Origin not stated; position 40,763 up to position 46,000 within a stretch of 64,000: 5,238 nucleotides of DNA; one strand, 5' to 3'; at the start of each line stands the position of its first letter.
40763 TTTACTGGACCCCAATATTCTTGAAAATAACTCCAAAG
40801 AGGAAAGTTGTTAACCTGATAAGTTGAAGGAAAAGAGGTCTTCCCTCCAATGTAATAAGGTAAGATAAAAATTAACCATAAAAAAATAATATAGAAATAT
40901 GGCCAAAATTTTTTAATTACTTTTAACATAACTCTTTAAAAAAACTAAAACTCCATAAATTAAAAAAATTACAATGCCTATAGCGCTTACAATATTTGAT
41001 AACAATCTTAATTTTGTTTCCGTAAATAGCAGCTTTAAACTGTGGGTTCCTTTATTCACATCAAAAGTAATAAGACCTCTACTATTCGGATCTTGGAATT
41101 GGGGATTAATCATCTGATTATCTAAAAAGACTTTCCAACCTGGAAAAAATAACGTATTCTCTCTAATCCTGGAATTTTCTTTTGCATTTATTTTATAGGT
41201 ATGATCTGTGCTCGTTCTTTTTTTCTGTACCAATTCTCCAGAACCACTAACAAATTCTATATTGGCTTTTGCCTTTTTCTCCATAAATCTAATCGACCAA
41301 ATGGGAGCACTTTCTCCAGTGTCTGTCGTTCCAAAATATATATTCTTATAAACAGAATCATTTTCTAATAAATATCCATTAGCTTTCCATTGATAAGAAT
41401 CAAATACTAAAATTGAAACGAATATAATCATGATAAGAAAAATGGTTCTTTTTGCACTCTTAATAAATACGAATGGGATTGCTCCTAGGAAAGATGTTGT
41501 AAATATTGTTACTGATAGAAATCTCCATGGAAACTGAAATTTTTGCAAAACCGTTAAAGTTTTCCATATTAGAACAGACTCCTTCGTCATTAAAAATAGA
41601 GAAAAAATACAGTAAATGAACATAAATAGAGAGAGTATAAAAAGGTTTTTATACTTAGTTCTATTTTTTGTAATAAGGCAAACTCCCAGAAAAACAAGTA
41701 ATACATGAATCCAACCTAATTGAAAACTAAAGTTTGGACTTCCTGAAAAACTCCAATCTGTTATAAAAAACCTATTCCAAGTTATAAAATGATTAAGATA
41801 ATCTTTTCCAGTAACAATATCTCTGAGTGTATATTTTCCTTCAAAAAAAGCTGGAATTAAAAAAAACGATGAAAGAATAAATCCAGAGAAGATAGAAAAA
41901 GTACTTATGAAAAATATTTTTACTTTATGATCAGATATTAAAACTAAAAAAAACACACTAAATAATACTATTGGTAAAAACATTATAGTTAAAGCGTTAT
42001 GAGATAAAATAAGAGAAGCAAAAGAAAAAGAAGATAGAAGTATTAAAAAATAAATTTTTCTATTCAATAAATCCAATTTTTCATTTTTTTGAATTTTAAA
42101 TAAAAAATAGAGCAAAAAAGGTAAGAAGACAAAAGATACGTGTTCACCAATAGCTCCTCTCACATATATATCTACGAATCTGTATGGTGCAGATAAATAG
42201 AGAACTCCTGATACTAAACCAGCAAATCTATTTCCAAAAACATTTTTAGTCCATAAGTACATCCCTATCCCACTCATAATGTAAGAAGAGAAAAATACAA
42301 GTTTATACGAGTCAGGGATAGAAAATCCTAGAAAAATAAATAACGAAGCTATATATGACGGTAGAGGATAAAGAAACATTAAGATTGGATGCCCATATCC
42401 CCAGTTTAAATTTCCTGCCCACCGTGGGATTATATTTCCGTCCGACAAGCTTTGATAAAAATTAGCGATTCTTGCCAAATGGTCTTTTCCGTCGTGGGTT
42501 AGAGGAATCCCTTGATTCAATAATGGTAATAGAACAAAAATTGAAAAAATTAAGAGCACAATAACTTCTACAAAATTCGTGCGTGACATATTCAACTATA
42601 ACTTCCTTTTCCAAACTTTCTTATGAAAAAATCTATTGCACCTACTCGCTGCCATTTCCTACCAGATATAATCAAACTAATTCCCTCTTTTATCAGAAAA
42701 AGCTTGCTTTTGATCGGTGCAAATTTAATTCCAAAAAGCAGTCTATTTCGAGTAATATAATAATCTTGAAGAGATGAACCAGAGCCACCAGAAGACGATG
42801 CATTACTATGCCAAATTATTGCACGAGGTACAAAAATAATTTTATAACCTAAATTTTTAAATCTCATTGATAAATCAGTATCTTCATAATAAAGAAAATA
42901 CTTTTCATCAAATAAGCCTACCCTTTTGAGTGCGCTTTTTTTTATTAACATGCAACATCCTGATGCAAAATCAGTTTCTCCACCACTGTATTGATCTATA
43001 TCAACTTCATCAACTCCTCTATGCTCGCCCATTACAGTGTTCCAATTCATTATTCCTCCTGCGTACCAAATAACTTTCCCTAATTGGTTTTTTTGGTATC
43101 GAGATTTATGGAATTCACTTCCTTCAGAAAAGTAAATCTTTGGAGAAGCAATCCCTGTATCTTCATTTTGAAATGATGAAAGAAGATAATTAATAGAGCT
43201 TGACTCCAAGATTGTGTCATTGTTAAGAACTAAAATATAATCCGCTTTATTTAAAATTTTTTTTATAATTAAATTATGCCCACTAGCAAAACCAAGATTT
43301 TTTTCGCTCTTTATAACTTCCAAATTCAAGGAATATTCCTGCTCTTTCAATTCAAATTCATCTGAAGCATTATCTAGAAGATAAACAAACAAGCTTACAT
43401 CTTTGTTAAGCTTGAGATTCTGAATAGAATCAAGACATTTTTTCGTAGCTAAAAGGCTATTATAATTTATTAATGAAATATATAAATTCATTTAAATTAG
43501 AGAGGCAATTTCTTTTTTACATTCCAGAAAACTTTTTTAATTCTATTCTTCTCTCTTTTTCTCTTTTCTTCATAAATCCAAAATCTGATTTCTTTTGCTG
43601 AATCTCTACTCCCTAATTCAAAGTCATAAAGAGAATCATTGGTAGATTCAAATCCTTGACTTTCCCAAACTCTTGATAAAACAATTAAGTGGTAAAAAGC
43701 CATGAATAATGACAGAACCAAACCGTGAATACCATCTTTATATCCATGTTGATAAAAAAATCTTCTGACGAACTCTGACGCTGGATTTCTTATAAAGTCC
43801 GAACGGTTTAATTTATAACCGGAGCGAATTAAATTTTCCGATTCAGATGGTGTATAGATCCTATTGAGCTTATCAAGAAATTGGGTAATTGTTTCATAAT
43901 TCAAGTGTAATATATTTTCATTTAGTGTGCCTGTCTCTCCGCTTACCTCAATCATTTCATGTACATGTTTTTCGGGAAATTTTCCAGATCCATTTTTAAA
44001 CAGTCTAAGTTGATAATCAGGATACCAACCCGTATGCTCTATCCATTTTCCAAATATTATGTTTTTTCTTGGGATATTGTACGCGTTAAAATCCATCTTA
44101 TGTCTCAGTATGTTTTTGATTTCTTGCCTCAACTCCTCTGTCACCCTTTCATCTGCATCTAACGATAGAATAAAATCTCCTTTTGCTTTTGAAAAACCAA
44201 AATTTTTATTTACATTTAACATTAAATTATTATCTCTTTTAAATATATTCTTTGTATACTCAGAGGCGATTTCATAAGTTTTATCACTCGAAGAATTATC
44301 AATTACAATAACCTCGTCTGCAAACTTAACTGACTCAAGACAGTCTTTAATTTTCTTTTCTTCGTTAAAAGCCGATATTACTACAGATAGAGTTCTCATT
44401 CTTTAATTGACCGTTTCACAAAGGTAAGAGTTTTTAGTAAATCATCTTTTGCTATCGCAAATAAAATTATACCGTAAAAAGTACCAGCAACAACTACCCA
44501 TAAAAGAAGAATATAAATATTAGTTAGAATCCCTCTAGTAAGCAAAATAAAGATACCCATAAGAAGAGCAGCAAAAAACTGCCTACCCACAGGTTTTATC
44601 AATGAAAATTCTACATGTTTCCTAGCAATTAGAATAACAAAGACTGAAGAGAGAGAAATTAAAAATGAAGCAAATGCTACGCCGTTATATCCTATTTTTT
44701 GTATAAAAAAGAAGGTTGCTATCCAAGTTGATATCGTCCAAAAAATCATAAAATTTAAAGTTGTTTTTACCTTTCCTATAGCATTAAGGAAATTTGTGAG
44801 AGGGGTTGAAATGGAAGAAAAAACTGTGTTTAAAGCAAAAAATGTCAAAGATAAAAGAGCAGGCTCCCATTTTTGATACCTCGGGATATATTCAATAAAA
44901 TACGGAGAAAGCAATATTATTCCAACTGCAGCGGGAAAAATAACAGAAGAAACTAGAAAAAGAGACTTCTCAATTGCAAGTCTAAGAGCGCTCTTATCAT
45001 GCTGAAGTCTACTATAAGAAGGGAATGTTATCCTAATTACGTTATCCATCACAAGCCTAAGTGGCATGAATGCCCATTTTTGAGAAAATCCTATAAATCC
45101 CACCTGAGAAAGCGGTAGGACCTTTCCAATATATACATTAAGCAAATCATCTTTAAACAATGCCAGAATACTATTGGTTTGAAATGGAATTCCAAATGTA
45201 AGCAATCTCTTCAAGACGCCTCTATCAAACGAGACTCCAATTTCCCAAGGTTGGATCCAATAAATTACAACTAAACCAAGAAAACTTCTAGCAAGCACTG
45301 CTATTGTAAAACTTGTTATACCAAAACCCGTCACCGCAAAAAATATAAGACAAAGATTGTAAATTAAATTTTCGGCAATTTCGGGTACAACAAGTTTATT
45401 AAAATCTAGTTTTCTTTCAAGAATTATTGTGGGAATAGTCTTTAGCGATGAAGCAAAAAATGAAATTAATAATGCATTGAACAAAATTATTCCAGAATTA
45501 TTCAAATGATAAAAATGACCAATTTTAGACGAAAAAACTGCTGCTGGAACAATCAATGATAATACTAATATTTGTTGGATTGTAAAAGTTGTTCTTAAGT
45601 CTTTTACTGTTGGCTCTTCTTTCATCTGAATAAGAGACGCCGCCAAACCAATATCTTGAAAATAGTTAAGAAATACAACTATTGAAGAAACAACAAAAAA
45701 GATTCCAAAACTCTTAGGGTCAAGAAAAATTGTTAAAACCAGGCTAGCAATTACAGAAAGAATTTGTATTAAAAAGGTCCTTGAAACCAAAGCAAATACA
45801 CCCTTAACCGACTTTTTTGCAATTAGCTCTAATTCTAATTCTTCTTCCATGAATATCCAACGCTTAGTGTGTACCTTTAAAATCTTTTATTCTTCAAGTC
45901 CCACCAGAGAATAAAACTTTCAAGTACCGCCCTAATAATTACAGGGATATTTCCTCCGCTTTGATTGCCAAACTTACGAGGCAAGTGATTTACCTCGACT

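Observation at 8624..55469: Uncharacterised family C (HDG...PRW...GYG) looks like a short, divergent YfhO relative sharing the YfhO C-terminal YFPGW module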

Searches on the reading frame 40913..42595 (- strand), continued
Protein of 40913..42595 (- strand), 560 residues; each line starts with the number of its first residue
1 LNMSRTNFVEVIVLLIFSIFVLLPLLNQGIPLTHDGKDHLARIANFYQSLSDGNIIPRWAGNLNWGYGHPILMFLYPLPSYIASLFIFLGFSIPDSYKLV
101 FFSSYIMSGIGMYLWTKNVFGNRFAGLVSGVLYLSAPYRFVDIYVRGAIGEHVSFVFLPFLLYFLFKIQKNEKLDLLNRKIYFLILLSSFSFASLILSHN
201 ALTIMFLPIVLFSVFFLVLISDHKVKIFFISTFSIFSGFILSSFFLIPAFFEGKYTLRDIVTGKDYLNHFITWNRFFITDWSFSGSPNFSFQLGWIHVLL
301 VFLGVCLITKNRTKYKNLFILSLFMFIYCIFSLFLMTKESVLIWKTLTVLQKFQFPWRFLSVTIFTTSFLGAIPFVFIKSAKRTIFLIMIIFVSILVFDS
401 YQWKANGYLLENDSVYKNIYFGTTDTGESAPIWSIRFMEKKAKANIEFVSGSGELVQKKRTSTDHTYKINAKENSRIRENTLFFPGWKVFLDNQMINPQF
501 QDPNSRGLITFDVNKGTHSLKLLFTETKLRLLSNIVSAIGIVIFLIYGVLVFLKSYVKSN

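Call 43: find_related_loci(query=A3, collection=genome_contigs, flank=10000)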
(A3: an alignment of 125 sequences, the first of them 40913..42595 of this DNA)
Query A3 (560 aa) in genome_contigs; peptide patterns used: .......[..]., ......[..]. (x = any residue, [..] = any of these).
598 stretches matched a pattern (row limit reached: there are more); 528 encode a relative of the query (tblastn E <= 1e-3); the best 80 are kept; 80 distinct loci.
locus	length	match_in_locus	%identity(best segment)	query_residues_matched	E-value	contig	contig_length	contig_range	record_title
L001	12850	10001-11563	52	24-552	1e-171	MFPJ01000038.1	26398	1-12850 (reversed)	MAG: Candidatus Levybacteria bacterium RIFCSPLOWO2_12_FULL_39_17 rifcsplowo2_12_scaffold_5438, whole genome shotgun sequ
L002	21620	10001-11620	50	12-555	7e-169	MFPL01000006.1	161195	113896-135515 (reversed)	MAG: Candidatus Levybacteria bacterium RIFCSPLOWO2_12_FULL_41_12 rifcsplowo2_12_scaffold_275, whole genome shotgun seque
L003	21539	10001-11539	52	29-548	1e-167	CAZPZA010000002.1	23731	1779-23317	MAG TPA_asm: uncultured Gammaproteobacteria bacterium isolate binchicken_co21_463 genome assembly, contig: NODE_1004_len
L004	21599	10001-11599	49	7-546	2e-166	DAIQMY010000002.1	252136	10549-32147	MAG TPA_asm: Candidatus Levyibacteriota bacterium isolate CTOTU2445 NODE_12_length_252136_cov_8.324423, whole genome sho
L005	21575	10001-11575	50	5-537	6e-165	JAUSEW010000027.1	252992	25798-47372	MAG: Candidatus Levyibacteriota bacterium isolate E14_maxbin.252 E14_k141_1713433, whole genome shotgun sequence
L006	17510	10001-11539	51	25-542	2e-162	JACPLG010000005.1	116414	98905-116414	MAG: Candidatus Levyibacteriota bacterium isolate NC_groundwater_515_Ag_S-0.1um_38_10 S35_SO-1_scaffold_66847, whole gen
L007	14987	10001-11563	49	22-543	5e-162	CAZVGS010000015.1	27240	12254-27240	MAG TPA_asm: uncultured Gammaproteobacteria bacterium isolate binchicken_co16_182 genome assembly, contig: NODE_2964_len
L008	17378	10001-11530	50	25-542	7e-162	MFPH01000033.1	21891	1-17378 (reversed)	MAG: Candidatus Levybacteria bacterium RIFCSPLOWO2_12_FULL_37_14 rifcsplowo2_12_scaffold_2507, whole genome shotgun sequ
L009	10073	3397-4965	49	11-547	9e-161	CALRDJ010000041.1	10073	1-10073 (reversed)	MAG: Candidatus Levybacteria bacterium GW2011_GWA1_37_16 isolate TH-11nov19-213 genome assembly, contig: TH-11nov19-C167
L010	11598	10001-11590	50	12-537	7e-161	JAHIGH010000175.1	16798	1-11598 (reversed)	MAG: Patescibacteria group bacterium isolate KR11_N2.mb.17 KR11_N2.mb.17_k141_90014, whole genome shotgun sequence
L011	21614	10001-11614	48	2-550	2e-160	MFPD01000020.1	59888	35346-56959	MAG: Candidatus Levybacteria bacterium RIFCSPLOWO2_02_FULL_37_18 rifcsplowo2_02_scaffold_660, whole genome shotgun seque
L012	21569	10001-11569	49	10-537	3e-159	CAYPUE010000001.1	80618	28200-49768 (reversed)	MAG TPA_asm: uncultured Gammaproteobacteria bacterium isolate SRP269290_co2_354 genome assembly, contig: NODE_207_length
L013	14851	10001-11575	48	11-546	2e-158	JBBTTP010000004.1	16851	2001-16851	MAG: Patescibacteria group bacterium isolate H52-bin037_1 H52_bin037_1_000000000004, whole genome shotgun sequence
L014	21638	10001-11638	47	3-554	8e-158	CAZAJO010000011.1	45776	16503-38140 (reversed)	MAG TPA_asm: uncultured Gammaproteobacteria bacterium isolate SRP342105_co1_429 genome assembly, contig: NODE_983_length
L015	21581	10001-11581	47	24-558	1e-157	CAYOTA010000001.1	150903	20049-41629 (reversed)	MAG TPA_asm: uncultured Gammaproteobacteria bacterium isolate SRP302895_co1_52 genome assembly, contig: NODE_215_length_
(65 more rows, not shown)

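Call 78: search_dna_similar(query=window:40913-42595:-, collection=plasmids, mode=protein, max_evalue=0.001, max_rows=30)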
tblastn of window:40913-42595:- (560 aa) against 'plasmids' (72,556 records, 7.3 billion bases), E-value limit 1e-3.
Records with a match: 3; places in all: 3; records where one place covers at least 80% of the query: 3.
Best place of each record, by identity: <60% 3.
By first word of the organism name: Sphingobium 3.
By predicted mobility (MOB-suite, as given by PLSDB): non-mobilizable 3.
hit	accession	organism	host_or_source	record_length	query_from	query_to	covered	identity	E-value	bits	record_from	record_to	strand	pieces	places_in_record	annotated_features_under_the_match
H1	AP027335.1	Sphingobium sp. TomTYG71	-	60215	44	524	86%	20.7%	2e-9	68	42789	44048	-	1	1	hypothetical protein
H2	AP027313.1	Sphingobium sp. TomMM7A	-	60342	44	524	86%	20.7%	2e-9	68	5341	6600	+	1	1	hypothetical protein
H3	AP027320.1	Sphingobium sp. TomTYG42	-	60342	44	524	86%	20.7%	2e-9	68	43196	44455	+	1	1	hypothetical protein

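Call 79: get_annotated_region(hit=H1, flank=6000)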
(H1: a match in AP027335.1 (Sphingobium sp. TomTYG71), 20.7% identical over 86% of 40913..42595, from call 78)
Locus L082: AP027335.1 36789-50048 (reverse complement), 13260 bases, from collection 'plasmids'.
description: Sphingobium sp. TomTYG71 plasmid pTomTYG71b DNA, complete genome
organism: Sphingobium sp. TomTYG71 (NCBI taxid 3028889)
taxonomy: Bacteria; Pseudomonadota; Alphaproteobacteria; Sphingomonadales; Sphingomonadaceae; Sphingobium; Sphingobium sp. TomTYG71
host: -; source: -; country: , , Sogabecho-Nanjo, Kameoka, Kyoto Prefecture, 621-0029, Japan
typing (MOB-suite, as given by PLSDB): non-mobilizable
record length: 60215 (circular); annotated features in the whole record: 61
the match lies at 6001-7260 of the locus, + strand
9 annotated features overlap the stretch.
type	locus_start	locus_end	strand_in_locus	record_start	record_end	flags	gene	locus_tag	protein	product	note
CDS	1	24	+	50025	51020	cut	-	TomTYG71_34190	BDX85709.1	hypothetical protein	-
CDS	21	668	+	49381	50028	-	-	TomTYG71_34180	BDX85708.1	hypothetical protein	-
CDS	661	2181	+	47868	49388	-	-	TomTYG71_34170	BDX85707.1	hypothetical protein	-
CDS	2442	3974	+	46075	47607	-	-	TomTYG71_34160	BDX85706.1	hypothetical protein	-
CDS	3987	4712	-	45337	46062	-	-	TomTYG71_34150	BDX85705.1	methyltransferase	-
CDS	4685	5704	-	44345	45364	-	-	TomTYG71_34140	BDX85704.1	glycosyl transferase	-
CDS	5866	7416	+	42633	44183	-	-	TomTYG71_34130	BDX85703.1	hypothetical protein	-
CDS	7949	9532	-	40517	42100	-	-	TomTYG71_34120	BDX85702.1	hypothetical protein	-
CDS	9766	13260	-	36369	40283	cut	-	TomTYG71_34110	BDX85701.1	hypothetical protein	-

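Call 80: search_protein_families(library=pfam, proteins=[L082:5866-7416:+, L082:4685-5704:-, L082:2442-3974:+, L082:661-2181:+, L082:7949-9532:-], max_evalue=0.01)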
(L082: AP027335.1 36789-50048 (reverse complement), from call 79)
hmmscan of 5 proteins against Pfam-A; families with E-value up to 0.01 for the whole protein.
L082:5866-7416:+ (516 aa): 1 family
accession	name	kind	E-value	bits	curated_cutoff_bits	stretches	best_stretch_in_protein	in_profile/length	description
PF10131.15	PTPS_related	-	9.7e-09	34.7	26.4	1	74-236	1-169/621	6-pyruvoyl-tetrahydropterin synthase related domain; membrane protein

L082:4685-5704:- (339 aa): 2 families
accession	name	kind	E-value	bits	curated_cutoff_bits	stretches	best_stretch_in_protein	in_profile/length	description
PF00535.33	Glycos_transf_2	-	1.2e-27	97.4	23.3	1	8-175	1-165/168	Glycosyl transferase family 2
PF10111.15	Glyco_tranf_2_2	-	0.00012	22.1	27.3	1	42-105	28-92/276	Glycosyltransferase like family 2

L082:2442-3974:+ (510 aa): 0 families

L082:661-2181:+ (506 aa): 0 families

L082:7949-9532:- (527 aa): 3 families
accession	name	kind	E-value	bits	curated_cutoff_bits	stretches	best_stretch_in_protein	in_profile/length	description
PF00534.26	Glycos_transf_1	-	2e-21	76.7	26.4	1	367-512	12-168/172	Glycosyl transferases group 1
PF13692.12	Glyco_trans_1_4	-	4.6e-19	69.5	27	1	373-502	6-142/142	Glycosyl transferases group 1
PF20706.3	GT4-conflict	-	0.00013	21.5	26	1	374-491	203-331/385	Family 4 Glycosyltransferase in conflict systems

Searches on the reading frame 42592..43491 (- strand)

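Call 20: search_protein_families(library=pfam, proteins=[window:42592-43491:-], max_evalue=0.001)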
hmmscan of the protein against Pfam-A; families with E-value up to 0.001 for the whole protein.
window:42592-43491:- (299 aa): 5 families
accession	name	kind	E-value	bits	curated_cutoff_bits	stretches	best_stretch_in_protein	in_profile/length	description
PF13641.12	Glyco_tranf_2_3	-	4.6e-14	53.4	27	1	17-234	17-217/230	Glycosyltransferase like family 2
PF00535.33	Glycos_transf_2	-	9.2e-13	48.9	23.3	1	8-191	5-167/168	Glycosyl transferase family 2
PF13632.12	Glyco_trans_2_3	-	8.7e-10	39.2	27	1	147-258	37-145/198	Glycosyl transferase family group 2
PF13506.12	Glyco_transf_21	-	2.1e-05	24.5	21.7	1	83-231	31-157/174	Glycosyl transferase family 21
PF13712.12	Glyco_tranf_2_5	-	0.00087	19.5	27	0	56-227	29-186/210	Glycosyltransferase like family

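Call 57: search_protein_families(library=ncbifam, proteins=[window:42592-43491:-], max_evalue=0.00001)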
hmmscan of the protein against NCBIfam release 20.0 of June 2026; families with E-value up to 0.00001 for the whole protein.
window:42592-43491:- (299 aa): 4 families
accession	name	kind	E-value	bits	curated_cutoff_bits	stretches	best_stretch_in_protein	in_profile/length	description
TIGR01556.1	rhamnosyltran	subfamily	6.2e-17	61.7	200.55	1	35-262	23-243/281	rhamnosyltransferase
TIGR03937.1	PgaC_IcaA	equivalog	2.8e-11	43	422.3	0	172-227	196-249/407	poly-beta-1,6-N-acetyl-D-glucosamine synthase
TIGR03965.1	mycofact_glyco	equivalog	7.7e-09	34.9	280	0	171-229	224-281/467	mycofactocin biosynthesis glycosyltransferase MftF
NF041875.1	EPS_EpsD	equivalog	1.3e-06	28.1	370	0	173-232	153-210/325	exopolysaccharide biosynthesis glycosyltransferase EpsD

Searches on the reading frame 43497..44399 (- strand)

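Call 20: search_protein_families(library=pfam, proteins=[window:43497-44399:-], max_evalue=0.001)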
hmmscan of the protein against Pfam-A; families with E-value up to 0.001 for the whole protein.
window:43497-44399:- (300 aa): 2 families
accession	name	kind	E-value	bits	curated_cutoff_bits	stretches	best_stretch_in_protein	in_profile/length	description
PF00535.33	Glycos_transf_2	-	3.8e-24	85.9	23.3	1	5-140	1-148/168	Glycosyl transferase family 2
PF10111.15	Glyco_tranf_2_2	-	5.4e-05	23.2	27.3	1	5-94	1-102/276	Glycosyltransferase like family 2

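Call 57: search_protein_families(library=ncbifam, proteins=[window:43497-44399:-], max_evalue=0.00001)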
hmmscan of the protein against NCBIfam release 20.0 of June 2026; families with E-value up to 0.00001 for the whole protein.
window:43497-44399:- (300 aa): 9 families
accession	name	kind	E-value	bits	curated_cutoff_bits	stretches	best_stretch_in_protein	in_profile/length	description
TIGR04283.1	glyco_like_mftF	equivalog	6e-13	48.9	182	1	4-102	1-102/221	TIGR04283 family arsenosugar biosynthesis glycosyltransferase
NF007482.0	PRK10073.1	equivalog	1.9e-11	43.5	423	1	3-97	7-109/334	glycosyltransferase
NF047683.1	TeichurnBiosyTuaG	equivalog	4.3e-08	33.1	400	1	3-107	7-123/252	teichuronic acid biosynthesis protein TuaG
NF050050.1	ProtGlycPglI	equivalog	3.3e-07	30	500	1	2-89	2-99/306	GalNAc(5)-diNAcBac-PP-undecaprenol beta-1,3-glucosyltransferase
TIGR04195.1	S_glycosyl_SunS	equivalog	5.9e-07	28.7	350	1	4-144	59-197/421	SunS family peptide S-glycosyltransferase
NF010496.0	PRK13915.1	equivalog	7.1e-07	28.6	262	1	2-60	31-96/307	glucosyl-3-phosphoglycerate synthase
NF038302.1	EPS_HpsE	equivalog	1.3e-06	27.6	300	1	4-77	3-90/307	hormogonium polysaccharide biosynthesis glycosyltransferase HpsE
NF053739.1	GlytfEpsEBac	equivalog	2.1e-06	27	450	1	4-87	3-97/265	glycosyltransferase EpsE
TIGR03937.1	PgaC_IcaA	equivalog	9.2e-06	24.9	422.3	0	3-88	46-140/407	poly-beta-1,6-N-acetyl-D-glucosamine synthase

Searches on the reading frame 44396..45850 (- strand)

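Call 20: search_protein_families(library=pfam, proteins=[window:44396-45850:-], max_evalue=0.001)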
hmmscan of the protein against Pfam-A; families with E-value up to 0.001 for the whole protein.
window:44396-45850:- (484 aa): 2 families
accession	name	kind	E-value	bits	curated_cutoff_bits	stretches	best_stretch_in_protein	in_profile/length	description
PF13440.11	Polysacc_synt_3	-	1.5e-46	159.4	23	1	38-322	1-283/293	Polysaccharide biosynthesis protein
PF01943.22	Polysacc_synt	-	2.1e-15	57.3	28.2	1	15-283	2-274/274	Polysaccharide biosynthesis protein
